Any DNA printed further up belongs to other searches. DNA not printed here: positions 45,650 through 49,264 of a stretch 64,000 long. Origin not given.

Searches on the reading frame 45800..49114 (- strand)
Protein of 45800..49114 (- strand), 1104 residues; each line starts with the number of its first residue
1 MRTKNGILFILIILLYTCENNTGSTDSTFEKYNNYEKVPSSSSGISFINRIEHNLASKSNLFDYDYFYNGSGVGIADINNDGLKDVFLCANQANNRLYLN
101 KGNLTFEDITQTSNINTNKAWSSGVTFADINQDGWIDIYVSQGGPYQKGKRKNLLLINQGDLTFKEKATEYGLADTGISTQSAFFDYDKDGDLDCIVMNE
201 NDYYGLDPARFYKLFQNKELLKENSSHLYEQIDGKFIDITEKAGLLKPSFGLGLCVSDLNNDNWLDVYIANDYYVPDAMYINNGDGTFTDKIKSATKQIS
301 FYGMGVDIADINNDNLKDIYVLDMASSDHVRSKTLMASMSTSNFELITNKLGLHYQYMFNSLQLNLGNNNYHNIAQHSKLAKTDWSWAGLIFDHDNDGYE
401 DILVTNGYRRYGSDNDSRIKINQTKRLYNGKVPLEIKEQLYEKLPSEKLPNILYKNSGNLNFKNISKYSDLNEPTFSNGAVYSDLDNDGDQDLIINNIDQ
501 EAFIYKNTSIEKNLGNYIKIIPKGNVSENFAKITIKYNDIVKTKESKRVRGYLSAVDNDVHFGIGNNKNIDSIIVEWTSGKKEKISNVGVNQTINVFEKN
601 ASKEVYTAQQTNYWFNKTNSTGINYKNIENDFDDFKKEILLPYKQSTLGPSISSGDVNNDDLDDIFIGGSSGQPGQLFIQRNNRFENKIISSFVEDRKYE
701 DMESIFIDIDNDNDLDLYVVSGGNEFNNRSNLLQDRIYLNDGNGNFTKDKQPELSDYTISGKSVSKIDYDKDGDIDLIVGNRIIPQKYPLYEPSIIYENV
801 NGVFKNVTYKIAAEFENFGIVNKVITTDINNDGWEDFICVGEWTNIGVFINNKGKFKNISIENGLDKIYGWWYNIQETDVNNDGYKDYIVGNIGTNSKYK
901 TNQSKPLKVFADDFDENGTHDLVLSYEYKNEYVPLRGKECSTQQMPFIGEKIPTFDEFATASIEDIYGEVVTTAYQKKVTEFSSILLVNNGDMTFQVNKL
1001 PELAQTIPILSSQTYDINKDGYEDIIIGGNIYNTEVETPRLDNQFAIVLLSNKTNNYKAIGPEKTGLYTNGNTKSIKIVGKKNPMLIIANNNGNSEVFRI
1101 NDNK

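Call 61: search_protein_families(library=pfam, proteins=[window:45800-49114:-], max_evalue=0.00001)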
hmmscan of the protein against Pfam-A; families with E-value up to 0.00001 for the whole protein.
window:45800-49114:- (1104 aa): 3 families
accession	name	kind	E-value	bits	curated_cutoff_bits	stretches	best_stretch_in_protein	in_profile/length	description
PF13517.12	FG-GAP_3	-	6e-69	229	26.9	4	77-140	1-61/61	FG-GAP-like repeat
PF01839.29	FG-GAP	-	3.6e-18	65.5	22.1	0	649-670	2-23/37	FG-GAP repeat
PF07593.17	UnbV_ASPIC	-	3e-16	59.5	23.4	1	531-594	4-67/68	ASPIC and UnbV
